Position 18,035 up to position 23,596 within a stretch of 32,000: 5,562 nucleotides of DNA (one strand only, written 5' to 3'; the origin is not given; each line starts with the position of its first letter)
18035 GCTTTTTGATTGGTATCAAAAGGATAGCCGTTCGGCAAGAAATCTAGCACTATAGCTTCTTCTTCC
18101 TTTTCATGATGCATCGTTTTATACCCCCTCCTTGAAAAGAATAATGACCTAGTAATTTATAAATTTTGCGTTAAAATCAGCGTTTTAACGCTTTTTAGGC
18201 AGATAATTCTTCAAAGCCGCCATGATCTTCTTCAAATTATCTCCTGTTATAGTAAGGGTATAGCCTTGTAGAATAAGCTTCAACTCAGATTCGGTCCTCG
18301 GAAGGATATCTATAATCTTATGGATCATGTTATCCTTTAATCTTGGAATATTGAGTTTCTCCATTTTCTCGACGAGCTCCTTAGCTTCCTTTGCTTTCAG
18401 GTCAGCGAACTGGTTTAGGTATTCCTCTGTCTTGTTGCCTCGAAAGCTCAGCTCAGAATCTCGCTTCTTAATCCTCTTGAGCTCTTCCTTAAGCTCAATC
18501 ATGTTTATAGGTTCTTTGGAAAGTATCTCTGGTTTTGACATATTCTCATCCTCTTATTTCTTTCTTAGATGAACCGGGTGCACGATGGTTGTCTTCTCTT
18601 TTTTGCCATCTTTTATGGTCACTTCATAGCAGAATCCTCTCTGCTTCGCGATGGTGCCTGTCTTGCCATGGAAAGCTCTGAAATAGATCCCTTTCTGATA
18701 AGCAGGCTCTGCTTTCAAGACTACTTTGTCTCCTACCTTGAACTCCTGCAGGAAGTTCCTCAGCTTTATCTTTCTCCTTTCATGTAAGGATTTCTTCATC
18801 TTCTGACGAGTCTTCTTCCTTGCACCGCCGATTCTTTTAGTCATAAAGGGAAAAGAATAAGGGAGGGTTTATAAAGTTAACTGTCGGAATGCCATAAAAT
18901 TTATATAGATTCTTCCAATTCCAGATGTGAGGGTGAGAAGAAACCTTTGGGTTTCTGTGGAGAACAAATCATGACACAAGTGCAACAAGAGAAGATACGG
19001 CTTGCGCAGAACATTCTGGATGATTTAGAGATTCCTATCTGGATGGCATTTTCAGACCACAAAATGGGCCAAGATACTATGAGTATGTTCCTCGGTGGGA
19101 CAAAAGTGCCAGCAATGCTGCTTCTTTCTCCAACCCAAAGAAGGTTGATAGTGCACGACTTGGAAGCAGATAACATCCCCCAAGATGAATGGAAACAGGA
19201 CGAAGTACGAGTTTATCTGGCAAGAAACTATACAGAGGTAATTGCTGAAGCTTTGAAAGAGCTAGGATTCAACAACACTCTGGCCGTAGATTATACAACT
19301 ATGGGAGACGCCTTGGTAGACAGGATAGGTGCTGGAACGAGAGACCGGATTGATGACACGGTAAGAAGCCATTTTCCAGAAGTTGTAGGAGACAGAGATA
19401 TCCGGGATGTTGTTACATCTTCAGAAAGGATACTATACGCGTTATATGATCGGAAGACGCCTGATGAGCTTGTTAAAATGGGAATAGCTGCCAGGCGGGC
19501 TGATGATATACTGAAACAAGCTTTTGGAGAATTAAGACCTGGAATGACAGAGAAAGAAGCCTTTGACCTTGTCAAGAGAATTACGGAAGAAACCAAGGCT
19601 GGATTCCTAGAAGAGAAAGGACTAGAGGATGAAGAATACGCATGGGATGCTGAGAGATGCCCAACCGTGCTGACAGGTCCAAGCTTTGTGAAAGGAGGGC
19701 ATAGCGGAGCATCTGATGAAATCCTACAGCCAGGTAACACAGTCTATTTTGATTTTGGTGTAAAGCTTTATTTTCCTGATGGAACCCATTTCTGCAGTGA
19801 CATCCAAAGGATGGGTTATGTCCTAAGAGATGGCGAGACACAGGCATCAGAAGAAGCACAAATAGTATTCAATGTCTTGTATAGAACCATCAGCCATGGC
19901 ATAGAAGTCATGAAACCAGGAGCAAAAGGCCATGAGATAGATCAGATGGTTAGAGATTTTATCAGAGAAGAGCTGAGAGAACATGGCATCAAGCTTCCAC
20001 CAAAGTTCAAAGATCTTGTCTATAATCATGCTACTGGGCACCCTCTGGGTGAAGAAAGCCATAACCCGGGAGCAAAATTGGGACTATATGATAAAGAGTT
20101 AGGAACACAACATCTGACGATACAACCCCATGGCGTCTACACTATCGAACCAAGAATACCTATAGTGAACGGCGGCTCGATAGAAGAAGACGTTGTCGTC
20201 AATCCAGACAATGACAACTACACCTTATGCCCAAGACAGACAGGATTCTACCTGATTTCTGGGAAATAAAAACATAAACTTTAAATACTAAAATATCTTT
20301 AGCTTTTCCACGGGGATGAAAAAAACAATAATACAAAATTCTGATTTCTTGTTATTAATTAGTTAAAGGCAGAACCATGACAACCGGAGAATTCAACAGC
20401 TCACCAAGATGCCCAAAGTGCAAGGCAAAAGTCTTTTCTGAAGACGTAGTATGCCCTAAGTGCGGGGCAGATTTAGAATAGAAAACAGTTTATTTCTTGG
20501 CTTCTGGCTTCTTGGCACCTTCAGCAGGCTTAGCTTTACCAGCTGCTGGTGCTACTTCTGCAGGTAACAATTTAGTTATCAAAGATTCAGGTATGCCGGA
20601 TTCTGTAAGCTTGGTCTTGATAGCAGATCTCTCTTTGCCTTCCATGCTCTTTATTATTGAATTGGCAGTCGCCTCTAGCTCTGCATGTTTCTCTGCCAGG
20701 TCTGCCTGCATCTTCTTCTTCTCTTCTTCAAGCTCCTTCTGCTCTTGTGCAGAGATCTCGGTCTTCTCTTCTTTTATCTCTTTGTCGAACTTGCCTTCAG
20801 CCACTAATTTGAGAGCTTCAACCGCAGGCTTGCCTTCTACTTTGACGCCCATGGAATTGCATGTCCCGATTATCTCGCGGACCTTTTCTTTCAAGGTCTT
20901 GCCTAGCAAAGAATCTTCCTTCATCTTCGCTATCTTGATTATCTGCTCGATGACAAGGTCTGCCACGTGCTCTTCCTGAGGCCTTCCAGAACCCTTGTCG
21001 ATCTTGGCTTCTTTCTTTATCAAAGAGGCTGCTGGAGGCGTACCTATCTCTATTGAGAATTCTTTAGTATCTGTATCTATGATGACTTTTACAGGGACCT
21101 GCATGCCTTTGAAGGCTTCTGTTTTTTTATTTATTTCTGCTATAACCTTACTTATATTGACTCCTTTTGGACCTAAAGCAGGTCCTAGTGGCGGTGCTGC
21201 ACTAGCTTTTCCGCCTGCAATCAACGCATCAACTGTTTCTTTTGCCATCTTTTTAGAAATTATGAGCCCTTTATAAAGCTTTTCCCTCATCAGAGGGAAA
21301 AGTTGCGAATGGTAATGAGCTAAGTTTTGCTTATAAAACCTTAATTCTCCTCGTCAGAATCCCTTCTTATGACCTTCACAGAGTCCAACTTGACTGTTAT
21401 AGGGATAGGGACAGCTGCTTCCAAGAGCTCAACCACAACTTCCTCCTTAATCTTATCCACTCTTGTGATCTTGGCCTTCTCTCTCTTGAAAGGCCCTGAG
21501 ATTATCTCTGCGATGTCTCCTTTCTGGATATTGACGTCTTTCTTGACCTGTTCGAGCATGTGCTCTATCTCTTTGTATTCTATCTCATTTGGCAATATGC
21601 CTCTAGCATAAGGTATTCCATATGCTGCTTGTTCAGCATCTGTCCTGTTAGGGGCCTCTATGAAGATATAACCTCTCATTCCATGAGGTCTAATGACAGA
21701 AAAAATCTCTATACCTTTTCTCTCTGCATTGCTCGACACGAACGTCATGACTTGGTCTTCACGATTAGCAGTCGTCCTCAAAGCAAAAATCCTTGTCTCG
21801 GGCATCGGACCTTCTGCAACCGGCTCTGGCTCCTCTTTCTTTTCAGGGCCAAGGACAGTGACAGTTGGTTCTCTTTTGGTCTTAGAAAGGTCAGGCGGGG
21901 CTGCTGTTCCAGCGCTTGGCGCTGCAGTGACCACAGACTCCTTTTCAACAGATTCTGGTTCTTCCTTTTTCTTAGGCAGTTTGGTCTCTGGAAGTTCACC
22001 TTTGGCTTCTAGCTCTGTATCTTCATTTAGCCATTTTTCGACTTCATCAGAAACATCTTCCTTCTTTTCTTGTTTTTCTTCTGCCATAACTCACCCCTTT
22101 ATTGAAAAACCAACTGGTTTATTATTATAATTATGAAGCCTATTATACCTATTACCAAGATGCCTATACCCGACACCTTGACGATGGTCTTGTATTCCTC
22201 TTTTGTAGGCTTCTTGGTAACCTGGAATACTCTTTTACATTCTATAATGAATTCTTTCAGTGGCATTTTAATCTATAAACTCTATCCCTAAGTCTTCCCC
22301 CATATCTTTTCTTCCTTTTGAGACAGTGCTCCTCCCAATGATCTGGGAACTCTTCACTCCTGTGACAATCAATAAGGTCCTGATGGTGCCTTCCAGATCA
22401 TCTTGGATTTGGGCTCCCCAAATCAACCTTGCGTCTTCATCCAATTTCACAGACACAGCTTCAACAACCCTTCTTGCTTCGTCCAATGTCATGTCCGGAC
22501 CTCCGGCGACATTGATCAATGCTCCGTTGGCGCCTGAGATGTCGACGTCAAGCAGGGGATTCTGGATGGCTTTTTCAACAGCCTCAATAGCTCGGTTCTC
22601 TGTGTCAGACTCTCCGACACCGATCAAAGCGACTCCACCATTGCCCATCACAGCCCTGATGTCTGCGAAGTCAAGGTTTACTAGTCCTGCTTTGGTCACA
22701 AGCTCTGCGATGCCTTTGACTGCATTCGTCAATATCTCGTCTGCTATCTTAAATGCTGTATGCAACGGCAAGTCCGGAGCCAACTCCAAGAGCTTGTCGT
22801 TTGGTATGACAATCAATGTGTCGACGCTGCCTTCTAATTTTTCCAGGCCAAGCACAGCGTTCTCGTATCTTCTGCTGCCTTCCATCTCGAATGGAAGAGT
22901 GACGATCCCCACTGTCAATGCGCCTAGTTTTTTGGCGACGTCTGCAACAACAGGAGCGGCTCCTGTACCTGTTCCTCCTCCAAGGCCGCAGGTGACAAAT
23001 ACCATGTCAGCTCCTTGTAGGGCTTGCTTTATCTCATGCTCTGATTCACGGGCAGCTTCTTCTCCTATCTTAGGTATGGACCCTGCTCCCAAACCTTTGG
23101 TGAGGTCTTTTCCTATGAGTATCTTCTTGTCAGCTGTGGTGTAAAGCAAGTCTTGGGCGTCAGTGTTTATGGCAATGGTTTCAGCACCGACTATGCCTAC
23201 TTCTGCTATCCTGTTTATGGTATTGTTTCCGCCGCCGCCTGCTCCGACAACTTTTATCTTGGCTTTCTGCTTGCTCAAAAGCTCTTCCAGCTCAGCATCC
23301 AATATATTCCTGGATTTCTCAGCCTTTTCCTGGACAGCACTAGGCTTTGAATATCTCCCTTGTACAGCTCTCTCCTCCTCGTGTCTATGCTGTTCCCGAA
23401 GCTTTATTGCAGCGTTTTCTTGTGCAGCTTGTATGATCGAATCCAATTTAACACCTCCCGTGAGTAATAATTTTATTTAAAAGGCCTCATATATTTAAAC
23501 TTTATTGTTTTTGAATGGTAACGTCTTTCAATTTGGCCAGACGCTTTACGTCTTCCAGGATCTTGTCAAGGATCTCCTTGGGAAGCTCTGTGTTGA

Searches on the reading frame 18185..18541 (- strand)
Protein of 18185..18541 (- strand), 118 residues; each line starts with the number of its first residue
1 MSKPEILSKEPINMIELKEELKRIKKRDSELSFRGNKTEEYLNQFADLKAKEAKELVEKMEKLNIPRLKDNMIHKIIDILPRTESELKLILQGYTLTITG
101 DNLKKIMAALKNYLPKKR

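Call 99: search_protein_families(library=pfam, proteins=[window:18185-18541:-], max_evalue=0.01)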
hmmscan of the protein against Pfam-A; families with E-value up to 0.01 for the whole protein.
window:18185-18541:- (118 aa): 1 family
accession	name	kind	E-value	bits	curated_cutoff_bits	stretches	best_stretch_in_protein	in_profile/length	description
PF03874.21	RNA_pol_Rpb4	-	1.7e-09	38.4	25.6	1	22-113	26-115/116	RNA polymerase Rpb4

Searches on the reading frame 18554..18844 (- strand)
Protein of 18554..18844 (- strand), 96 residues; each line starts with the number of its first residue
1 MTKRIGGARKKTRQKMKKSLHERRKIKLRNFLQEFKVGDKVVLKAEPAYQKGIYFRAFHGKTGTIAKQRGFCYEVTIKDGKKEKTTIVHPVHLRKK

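Call 99: search_protein_families(library=pfam, proteins=[window:18554-18844:-], max_evalue=0.01)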
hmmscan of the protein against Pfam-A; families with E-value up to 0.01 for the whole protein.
window:18554-18844:- (96 aa): 1 family
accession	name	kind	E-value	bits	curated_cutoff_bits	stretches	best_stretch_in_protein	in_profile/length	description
PF01157.24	Ribosomal_L21e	-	5.1e-26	90.9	27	1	6-95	5-98/101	Ribosomal protein L21e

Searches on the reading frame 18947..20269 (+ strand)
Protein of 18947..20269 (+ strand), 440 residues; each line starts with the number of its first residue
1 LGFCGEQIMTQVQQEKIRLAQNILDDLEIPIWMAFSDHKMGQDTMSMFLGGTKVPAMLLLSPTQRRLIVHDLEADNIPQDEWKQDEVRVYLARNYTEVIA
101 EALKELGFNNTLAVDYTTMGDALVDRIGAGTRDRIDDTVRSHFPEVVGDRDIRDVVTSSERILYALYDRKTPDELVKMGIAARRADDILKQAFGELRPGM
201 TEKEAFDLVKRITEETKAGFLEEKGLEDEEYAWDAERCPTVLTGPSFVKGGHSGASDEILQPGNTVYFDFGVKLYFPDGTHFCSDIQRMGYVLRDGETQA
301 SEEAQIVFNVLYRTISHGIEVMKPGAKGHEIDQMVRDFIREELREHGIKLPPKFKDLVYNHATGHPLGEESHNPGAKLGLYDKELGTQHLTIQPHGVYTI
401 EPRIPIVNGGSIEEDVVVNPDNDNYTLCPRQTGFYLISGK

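Call 9: search_protein_families(library=pfam, proteins=[window:18947-20269:+], max_evalue=0.001)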
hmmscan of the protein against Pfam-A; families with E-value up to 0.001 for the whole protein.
window:18947-20269:+ (440 aa): 1 family
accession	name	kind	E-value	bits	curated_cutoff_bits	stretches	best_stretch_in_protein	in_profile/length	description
PF00557.29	Peptidase_M24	-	5.2e-24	85.6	23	1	177-419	2-207/208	Metallopeptidase family M24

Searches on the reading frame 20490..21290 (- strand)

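Call 10: search_protein_families(library=pfam, proteins=[window:20490-21290:-], max_evalue=0.001)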
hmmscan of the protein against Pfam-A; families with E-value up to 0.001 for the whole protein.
window:20490-21290:- (266 aa): 2 families
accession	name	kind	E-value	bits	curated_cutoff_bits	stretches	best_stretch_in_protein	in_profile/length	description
PF00298.24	Ribosomal_L11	-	1.3e-21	77.2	21.4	1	84-151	2-69/69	Ribosomal protein L11, RNA binding domain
PF03946.19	Ribosomal_L11_N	-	2.4e-21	75.7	32.9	1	23-78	4-58/58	Ribosomal protein L11, N-terminal domain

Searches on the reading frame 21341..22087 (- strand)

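Call 10: search_protein_families(library=pfam, proteins=[window:21341-22087:-], max_evalue=0.001)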
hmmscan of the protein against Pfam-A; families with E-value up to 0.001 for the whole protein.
window:21341-22087:- (248 aa): 1 family
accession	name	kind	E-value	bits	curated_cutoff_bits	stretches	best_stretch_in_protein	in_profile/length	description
PF03439.18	Spt5-NGN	-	2.5e-18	66.2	22.4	1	99-178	1-84/84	Early transcription elongation factor of RNA pol II, NGN section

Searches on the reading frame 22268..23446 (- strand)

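Call 10: search_protein_families(library=pfam, proteins=[window:22268-23446:-], max_evalue=0.001)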
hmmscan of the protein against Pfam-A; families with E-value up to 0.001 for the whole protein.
window:22268-23446:- (392 aa): 2 families
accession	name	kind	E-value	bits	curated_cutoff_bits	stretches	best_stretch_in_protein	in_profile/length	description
PF00091.31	Tubulin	-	3.5e-49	168.1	33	1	63-222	1-188/190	Tubulin/FtsZ family, GTPase domain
PF12327.13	FtsZ_C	-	2.6e-34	117.8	27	1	271-365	1-95/95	FtsZ family, C-terminal domain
